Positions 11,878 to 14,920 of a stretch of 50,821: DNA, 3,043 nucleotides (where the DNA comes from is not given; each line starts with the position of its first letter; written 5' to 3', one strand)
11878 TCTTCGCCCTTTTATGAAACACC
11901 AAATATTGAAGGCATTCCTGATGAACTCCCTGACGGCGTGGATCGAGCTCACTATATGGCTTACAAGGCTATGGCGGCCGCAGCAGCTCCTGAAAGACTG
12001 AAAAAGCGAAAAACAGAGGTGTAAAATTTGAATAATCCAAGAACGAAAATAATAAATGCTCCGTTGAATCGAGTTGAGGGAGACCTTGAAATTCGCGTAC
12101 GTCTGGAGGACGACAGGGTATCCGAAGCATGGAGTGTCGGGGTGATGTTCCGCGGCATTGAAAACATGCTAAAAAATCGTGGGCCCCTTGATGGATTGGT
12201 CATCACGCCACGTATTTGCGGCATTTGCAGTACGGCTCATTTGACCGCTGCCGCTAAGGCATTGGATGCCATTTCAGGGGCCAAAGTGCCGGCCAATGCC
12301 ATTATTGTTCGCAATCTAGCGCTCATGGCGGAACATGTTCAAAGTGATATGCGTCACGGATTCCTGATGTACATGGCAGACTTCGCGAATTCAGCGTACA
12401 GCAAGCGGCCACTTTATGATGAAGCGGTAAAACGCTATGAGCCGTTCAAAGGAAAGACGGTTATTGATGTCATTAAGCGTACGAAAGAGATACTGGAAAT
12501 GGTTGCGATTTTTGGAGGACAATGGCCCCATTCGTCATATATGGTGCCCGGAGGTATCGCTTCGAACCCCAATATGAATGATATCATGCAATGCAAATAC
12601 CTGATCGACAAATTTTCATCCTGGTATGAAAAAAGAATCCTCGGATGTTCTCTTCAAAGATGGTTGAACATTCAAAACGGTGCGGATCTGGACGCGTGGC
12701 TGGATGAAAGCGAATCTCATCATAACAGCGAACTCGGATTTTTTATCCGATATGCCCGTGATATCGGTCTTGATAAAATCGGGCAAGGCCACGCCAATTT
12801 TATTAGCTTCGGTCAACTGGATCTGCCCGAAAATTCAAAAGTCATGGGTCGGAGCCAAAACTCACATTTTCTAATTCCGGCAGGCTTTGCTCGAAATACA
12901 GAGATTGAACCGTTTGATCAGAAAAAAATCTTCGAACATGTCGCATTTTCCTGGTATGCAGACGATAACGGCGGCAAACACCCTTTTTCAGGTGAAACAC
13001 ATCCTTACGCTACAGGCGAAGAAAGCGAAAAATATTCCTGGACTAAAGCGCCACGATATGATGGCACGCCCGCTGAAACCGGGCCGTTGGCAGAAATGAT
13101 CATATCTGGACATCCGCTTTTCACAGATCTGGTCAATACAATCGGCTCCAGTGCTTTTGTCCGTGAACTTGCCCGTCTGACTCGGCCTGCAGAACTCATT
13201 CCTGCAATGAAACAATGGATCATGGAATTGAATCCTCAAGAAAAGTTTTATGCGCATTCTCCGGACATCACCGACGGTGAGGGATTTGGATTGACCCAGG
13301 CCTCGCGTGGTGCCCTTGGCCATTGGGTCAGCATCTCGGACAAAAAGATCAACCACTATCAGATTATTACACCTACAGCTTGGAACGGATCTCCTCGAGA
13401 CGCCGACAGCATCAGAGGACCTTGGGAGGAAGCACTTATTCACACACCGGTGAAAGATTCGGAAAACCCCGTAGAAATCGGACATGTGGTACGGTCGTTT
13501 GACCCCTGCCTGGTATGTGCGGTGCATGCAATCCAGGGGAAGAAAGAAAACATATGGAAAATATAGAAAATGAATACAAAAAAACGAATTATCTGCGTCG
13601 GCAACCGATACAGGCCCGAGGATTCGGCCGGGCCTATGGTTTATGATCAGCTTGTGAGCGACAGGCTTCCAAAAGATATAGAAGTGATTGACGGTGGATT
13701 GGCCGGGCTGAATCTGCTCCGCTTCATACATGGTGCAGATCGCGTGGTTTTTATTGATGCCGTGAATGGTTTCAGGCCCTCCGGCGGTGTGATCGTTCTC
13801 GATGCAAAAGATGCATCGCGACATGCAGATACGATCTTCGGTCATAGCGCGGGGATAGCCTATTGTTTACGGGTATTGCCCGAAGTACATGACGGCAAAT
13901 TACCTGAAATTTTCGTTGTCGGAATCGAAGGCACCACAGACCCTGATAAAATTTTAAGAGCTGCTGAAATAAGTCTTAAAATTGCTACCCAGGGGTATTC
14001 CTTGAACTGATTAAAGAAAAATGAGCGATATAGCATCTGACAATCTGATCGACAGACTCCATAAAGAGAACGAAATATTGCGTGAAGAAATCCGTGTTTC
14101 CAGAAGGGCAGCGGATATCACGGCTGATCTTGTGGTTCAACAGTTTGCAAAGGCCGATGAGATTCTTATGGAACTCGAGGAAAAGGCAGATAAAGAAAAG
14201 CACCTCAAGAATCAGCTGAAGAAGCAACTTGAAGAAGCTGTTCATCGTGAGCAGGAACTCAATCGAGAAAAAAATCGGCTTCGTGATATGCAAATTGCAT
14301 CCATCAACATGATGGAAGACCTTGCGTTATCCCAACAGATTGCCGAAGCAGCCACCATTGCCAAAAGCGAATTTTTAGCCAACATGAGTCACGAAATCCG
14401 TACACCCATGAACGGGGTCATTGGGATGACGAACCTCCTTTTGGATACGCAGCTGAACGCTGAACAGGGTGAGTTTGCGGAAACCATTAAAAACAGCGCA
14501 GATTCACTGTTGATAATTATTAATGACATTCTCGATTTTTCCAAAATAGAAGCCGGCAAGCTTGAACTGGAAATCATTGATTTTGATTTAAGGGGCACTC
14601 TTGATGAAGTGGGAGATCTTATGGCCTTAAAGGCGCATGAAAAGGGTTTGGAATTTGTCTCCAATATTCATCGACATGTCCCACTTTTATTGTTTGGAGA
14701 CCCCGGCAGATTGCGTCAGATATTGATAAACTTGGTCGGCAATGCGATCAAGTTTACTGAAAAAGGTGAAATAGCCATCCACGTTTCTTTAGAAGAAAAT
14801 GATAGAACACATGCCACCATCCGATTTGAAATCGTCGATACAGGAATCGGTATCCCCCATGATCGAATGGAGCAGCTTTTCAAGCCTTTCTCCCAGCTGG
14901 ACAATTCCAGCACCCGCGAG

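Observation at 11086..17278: Sensor-type cytoplasmic [NiFe]-hydrogenase operonically wired to a hybrid histidine kinase and a REC-GGDEF diguanylate cyclase (putative H2-to-c-di-GMP signalling)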

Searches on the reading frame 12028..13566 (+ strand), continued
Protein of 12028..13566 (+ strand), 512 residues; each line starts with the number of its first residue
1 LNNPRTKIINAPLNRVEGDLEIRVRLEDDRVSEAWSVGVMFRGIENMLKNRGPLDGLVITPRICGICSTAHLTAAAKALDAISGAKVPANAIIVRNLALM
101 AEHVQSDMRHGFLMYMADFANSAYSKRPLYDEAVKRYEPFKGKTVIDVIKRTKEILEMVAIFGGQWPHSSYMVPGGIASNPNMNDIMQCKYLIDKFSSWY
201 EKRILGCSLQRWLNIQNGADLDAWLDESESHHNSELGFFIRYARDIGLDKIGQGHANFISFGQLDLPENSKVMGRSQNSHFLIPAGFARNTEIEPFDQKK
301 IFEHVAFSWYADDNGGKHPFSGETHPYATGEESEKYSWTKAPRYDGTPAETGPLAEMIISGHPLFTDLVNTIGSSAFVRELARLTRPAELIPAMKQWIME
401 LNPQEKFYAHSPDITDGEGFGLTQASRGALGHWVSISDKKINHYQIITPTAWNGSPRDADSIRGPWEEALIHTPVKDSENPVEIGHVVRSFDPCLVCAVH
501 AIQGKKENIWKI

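Call 87: search_protein_families(library=pfam, proteins=[L005:7654-8220:+, L007:12335-12961:+, L024:7568-8425:+, L028:12250-13176:+, L029:11769-12509:+, L030:4154-5539:+, L032:5777-6895:+, L042:12344-13858:+, L006:14099-16309:+, L035:3807-5261:+], max_evalue=0.0001)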
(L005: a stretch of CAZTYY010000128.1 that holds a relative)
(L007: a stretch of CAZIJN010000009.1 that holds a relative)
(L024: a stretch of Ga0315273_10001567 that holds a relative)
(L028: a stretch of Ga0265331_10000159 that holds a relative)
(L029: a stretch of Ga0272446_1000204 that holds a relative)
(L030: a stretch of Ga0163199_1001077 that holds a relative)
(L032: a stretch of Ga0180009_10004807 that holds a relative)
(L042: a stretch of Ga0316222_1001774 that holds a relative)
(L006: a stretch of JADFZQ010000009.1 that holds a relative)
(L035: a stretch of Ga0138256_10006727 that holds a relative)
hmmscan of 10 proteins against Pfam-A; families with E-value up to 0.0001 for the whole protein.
L005:7654-8220:+ (188 aa): 5 families
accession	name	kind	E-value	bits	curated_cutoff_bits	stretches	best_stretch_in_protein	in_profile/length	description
PF13426.13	PAS_9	-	1.6e-09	38.4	27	1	11-102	21-103/103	PAS domain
PF08447.18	PAS_3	-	1.6e-09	38.3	25.6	1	8-96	6-88/89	PAS fold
PF00989.32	PAS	-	2.1e-07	31.4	22.6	1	9-100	29-113/113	PAS fold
PF08448.16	PAS_4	-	2.1e-06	28.4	23.1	1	11-104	25-109/110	PAS fold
PF00512.31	HisKA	-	1.5e-05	25.4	26.9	0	127-182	3-57/66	His Kinase A (phospho-acceptor) domain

L007:12335-12961:+ (208 aa): 1 family
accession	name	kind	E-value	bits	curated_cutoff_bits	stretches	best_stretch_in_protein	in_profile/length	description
PF03923.18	Lipoprotein_16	-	5.5e-14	52.6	25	1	37-203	1-158/159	Uncharacterized lipoprotein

L024:7568-8425:+ (285 aa): 0 families

L028:12250-13176:+ (308 aa): 0 families

L029:11769-12509:+ (246 aa): 0 families

L030:4154-5539:+ (461 aa): 4 families
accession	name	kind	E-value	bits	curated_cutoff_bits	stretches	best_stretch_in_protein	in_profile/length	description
PF02518.31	HATPase_c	-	6e-28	97.9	26.4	1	330-442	1-109/111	Histidine kinase-, DNA gyrase B-, and HSP90-like ATPase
PF00512.31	HisKA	-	6.5e-20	71.4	26.9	1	202-283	1-66/66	His Kinase A (phospho-acceptor) domain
PF08447.18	PAS_3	-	4.6e-16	59.3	25.6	1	90-175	2-88/89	PAS fold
PF13426.13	PAS_9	-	4.6e-05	24.1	27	0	117-181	39-103/103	PAS domain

L032:5777-6895:+ (372 aa): 0 families

L042:12344-13858:+ (504 aa): 0 families

L006:14099-16309:+ (736 aa): 1 family
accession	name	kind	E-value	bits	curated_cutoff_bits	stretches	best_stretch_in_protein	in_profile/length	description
PF19676.4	DUF6178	-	7.1e-117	391.6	25.5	2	23-502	7-405/561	Family of unknown function (DUF6178)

L035:3807-5261:+ (484 aa): 4 families
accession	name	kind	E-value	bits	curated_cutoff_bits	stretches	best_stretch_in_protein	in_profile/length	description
PF00990.26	GGDEF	-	1.6e-44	152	23.8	1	323-479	2-161/161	Diguanylate cyclase, GGDEF domain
PF13426.13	PAS_9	-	2.4e-10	41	27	1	199-303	9-103/103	PAS domain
PF00989.32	PAS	-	4.3e-07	30.4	22.6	1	194-301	14-113/113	PAS fold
PF08448.16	PAS_4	-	1.3e-05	25.8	23.1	1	193-303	7-107/110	PAS fold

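Call 99: search_protein_families(library=pfam, proteins=[L032:3973-5502:+, L026:8481-10562:+, L006:9657-12854:+, L034:5544-8759:+, L024:5133-6968:+, L034:8759-9931:+, L055:12273-13352:+, L008:12829-13758:+, L026:10585-10950:+, L009:2985-4838:+], max_evalue=0.0001)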
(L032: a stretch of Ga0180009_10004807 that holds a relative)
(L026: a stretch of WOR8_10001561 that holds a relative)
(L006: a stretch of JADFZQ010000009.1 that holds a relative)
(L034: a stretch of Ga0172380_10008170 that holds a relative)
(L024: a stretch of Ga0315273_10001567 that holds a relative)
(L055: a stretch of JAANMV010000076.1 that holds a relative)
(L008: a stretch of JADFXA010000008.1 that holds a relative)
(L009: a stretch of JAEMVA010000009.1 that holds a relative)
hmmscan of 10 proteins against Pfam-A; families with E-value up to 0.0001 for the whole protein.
L032:3973-5502:+ (509 aa): 6 families
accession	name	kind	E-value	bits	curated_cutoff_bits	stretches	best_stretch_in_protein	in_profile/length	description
PF00990.26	GGDEF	-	1.3e-44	152.3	23.8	1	340-500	1-161/161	Diguanylate cyclase, GGDEF domain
PF00989.32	PAS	-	1e-15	58.2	22.6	2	216-321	3-108/113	PAS fold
PF13426.13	PAS_9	-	4.8e-14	52.9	27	2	86-200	5-102/103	PAS domain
PF08448.16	PAS_4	-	5.8e-14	52.7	23.1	1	224-329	5-108/110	PAS fold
PF08447.18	PAS_3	-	9.5e-06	26.2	25.6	0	244-322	10-88/89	PAS fold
PF13188.13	PAS_8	-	4e-05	23.8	21.8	0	76-126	5-53/65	PAS domain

L026:8481-10562:+ (693 aa): 9 families
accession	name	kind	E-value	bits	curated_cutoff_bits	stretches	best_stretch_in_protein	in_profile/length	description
PF13426.13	PAS_9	-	8.8e-32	109.9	27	3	79-194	4-103/103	PAS domain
PF00989.32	PAS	-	6.9e-30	103.8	22.6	3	67-192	3-113/113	PAS fold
PF08447.18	PAS_3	-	1.6e-27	96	25.6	1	231-315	3-87/89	PAS fold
PF02518.31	HATPase_c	-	3.4e-24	85.9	26.4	1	580-691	4-108/111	Histidine kinase-, DNA gyrase B-, and HSP90-like ATPase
PF08448.16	PAS_4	-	1.8e-16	60.8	23.1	1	79-194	8-107/110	PAS fold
PF13188.13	PAS_8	-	9.9e-13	47.9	21.8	1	335-388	1-51/65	PAS domain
PF00512.31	HisKA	-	2.8e-09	37.3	26.9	1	465-530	2-61/66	His Kinase A (phospho-acceptor) domain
PF14598.12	PAS_11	-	5.2e-08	33.3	25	1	225-305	10-88/109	PAS domain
PF14501.12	HATPase_c_5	-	1.4e-06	28.6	22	1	582-682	6-94/102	GHKL domain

L006:9657-12854:+ (1065 aa): 7 families
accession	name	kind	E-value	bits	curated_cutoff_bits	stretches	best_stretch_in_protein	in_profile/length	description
PF00072.30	Response_reg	-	3.1e-55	185.5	30.2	2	681-791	1-109/111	Response regulator receiver domain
PF02518.31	HATPase_c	-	5.9e-27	94.8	26.4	1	364-507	1-109/111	Histidine kinase-, DNA gyrase B-, and HSP90-like ATPase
PF00512.31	HisKA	-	1.8e-22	79.6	26.9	1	252-317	1-66/66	His Kinase A (phospho-acceptor) domain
PF13426.13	PAS_9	-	1.4e-09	38.6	27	0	175-230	45-102/103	PAS domain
PF01627.28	Hpt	-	4.1e-08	33.8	24.6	1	873-941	3-71/84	Hpt domain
PF00989.32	PAS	-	1.6e-07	31.8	22.6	0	61-103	3-44/113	PAS fold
PF24896.1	Receiver_CRE1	-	6.5e-07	30.1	27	0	523-647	3-132/136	AHK4/CRE1/WOL first receiver domain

L034:5544-8759:+ (1071 aa): 8 families
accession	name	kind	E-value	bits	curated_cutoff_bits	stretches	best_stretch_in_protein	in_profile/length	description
PF00072.30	Response_reg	-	6.1e-46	155.6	30.2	2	735-844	2-109/111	Response regulator receiver domain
PF02518.31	HATPase_c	-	3.8e-30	105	26.4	1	447-560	1-108/111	Histidine kinase-, DNA gyrase B-, and HSP90-like ATPase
PF00512.31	HisKA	-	1.9e-21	76.3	26.9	1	335-400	1-66/66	His Kinase A (phospho-acceptor) domain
PF13426.13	PAS_9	-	3.3e-12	47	27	1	81-162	2-84/103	PAS domain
PF01627.28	Hpt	-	4.4e-12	46.5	24.6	1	895-975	2-78/84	Hpt domain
PF00989.32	PAS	-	8.5e-09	35.9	22.6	0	71-160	2-92/113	PAS fold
PF08448.16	PAS_4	-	2e-07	31.7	23.1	0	77-183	2-108/110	PAS fold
PF13188.13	PAS_8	-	5.3e-07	29.8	21.8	0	72-109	3-43/65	PAS domain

L024:5133-6968:+ (611 aa): 3 families
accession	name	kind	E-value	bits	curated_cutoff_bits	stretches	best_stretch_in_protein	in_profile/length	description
PF00072.30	Response_reg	-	2.3e-45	153.7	30.2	2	469-577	1-106/111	Response regulator receiver domain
PF02518.31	HATPase_c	-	1.1e-30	106.8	26.4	1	205-317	2-109/111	Histidine kinase-, DNA gyrase B-, and HSP90-like ATPase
PF00512.31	HisKA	-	8.4e-21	74.2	26.9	1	90-158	1-66/66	His Kinase A (phospho-acceptor) domain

L034:8759-9931:+ (390 aa): 3 families
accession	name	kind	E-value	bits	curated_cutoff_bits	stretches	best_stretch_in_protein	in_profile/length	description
PF13487.12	HD_5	-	9.6e-29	100.7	27.2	1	220-351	43-169/170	HD domain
PF00072.30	Response_reg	-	2e-27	96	30.2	1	19-130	1-110/111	Response regulator receiver domain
PF01966.28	HD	-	4.9e-14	53.1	22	1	184-320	2-115/116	HD domain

L055:12273-13352:+ (359 aa): 3 families
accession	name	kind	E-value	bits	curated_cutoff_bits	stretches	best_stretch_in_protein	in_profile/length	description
PF13487.12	HD_5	-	2.6e-36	125.4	27.2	1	174-334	3-166/170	HD domain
PF00072.30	Response_reg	-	7.1e-30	103.9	30.2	1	14-124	1-109/111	Response regulator receiver domain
PF01966.28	HD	-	1.5e-21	77.3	22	1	186-307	2-116/116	HD domain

L008:12829-13758:+ (309 aa): 2 families
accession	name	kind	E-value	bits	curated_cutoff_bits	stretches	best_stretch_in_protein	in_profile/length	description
PF00990.26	GGDEF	-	3.3e-48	164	23.8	1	136-301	1-161/161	Diguanylate cyclase, GGDEF domain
PF00072.30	Response_reg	-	2e-26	92.8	30.2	1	8-113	1-104/111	Response regulator receiver domain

L026:10585-10950:+ (121 aa): 1 family
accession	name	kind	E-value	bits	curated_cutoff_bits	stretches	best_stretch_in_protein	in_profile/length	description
PF00072.30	Response_reg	-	5.7e-31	107.4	30.2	1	4-113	1-110/111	Response regulator receiver domain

L009:2985-4838:+ (617 aa): 3 families
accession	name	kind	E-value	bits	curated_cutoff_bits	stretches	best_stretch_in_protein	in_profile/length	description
PF00563.25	EAL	-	3.4e-58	197.2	31.3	1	375-604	3-236/236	EAL domain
PF00990.26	GGDEF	-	2.4e-43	148.1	23.8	1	197-353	2-160/161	Diguanylate cyclase, GGDEF domain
PF00989.32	PAS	-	7.2e-05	23.2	22.6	0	56-98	6-48/113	PAS fold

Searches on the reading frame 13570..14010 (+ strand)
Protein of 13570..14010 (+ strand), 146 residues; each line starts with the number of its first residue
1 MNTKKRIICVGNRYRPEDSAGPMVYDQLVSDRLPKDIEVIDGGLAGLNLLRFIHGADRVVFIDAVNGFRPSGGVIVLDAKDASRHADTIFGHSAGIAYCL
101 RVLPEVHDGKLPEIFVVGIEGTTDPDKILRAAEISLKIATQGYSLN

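Call 3: search_protein_families(library=pfam, proteins=[window:13570-14010:+], max_evalue=0.01)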
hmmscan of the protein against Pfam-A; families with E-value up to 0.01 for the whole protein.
window:13570-14010:+ (146 aa): 1 family
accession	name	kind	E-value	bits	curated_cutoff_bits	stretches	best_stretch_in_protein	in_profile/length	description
PF01750.23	HycI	-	2.6e-09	37.5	23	1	33-121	13-102/130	Hydrogenase maturation protease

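Call 4: search_protein_families(library=ncbifam, proteins=[window:13570-14010:+], max_evalue=0.001)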
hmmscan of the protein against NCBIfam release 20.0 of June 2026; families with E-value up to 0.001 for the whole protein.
window:13570-14010:+ (146 aa): 6 families
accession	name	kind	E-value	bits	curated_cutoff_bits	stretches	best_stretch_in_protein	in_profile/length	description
TIGR00072.1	hydrog_prot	superfamily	6.1e-18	65.2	47.45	1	7-121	2-117/145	hydrogenase maturation protease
TIGR00140.1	hupD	subfamily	3.1e-10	40.2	151.8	1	32-122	29-119/151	HyaD/HybD family hydrogenase maturation endopeptidase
NF007777.0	PRK10466.1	equivalog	1.1e-08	34.9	190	1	7-104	5-105/164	HyaD/HybD family hydrogenase maturation endopeptidase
NF045519.1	NiFeSe_H2_mat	exception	7.3e-07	29.1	190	1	7-122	5-119/152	NiFeSe hydrogenase maturation protease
TIGR00142.1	hycI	equivalog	1.5e-05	24.8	119.1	1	7-120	3-113/146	hydrogenase maturation peptidase HycI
NF007616.0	PRK10264.1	equivalog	1.9e-05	24.4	261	1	7-67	8-70/195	hydrogenase 1 maturation protease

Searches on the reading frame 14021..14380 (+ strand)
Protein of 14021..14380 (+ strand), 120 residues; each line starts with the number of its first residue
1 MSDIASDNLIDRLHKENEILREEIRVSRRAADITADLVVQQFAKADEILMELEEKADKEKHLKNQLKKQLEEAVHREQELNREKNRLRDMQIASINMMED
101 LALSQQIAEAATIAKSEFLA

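Call 83: search_solved_structures(query=window:14021-14380:+, max_evalue=10)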
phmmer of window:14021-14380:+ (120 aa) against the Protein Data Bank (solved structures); distinct sequences matched with E-value up to 10: 16.
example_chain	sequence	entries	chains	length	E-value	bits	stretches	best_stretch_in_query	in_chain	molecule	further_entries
2jee_A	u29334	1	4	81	0.09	16.6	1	48-92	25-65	CELL DIVISION PROTEIN ZAPB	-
5iet_B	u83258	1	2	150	0.19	15.6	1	39-106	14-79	Bacterial proteasome activator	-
6bgl_B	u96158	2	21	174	0.28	15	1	39-105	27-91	Bacterial proteasome activator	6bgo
5lzp_1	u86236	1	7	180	0.3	14.9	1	39-105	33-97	Bacterial proteasome activator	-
8rgx_A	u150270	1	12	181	0.31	14.9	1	39-105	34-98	Bacterial proteasome activator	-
2vrz_A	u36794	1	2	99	0.31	14.9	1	26-83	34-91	VIRULENCE FACTOR ESXA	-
2vs0_A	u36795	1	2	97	0.32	14.9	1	26-83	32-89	VIRULENCE FACTOR ESXA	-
4l2w_C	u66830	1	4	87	0.32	14.9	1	47-115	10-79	Rho-associated protein kinase 1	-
2c2a_A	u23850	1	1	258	0.35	14.8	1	20-107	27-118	SENSOR HISTIDINE KINASE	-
5uht_A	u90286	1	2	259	0.35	14.7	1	20-107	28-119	Sensor histidine kinase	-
3dge_A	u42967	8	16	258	0.35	14.7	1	20-107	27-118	Sensor protein | Histidine kinase | Sensor histidine kinase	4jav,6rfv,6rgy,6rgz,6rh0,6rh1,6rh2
6azr_A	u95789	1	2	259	0.38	14.6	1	20-107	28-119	Sensor histidine kinase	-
6rh7_A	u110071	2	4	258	0.39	14.6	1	20-107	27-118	Sensor histidine kinase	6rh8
9d2b_H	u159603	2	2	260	0.51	14.2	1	43-90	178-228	HAUS augmin-like complex subunit 8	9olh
8eat_B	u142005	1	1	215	8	10.4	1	41-105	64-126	Vacuolar ATPase assembly integral membrane protein VPH2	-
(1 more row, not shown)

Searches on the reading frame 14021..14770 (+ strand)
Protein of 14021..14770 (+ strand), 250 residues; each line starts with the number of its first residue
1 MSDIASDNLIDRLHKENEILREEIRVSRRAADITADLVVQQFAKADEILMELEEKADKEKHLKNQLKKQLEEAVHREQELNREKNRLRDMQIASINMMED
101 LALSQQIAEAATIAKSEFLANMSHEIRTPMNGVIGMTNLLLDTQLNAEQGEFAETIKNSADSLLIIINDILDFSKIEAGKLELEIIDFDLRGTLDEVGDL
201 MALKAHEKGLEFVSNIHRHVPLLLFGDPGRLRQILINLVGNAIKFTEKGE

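Call 90: predict_structure(protein=window:14021-14770:+)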
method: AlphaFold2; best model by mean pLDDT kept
length: 250 residues; sequences in the alignment: 1
mean_pLDDT: 60.4   pTM: 0.29
mean pLDDT of the five models: 60.4, 60.3, 59.6, 58.8, 55.8
residues with pLDDT >= 90: 82; 70-90: 18; 50-70: 17; < 50: 133
segments of 3 or more residues with pLDDT < 50: 118-198, 200-250
pLDDT, mean of each block of 10 residues (from residue 1): 75 93 92 93 94 96 97 97 95 84 69 52 37 37 39 42 39 32 27 43 42 34 36 36 29
secondary structure, 60 per line:
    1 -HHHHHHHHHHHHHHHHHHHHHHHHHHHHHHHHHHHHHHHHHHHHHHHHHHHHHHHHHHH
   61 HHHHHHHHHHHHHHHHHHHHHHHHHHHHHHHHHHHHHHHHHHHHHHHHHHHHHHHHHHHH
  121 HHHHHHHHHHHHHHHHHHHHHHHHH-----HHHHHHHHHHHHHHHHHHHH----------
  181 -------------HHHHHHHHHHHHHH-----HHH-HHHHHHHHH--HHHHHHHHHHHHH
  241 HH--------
elements in order: H2-145 H151-170 H194-207 H217-225 H228-242
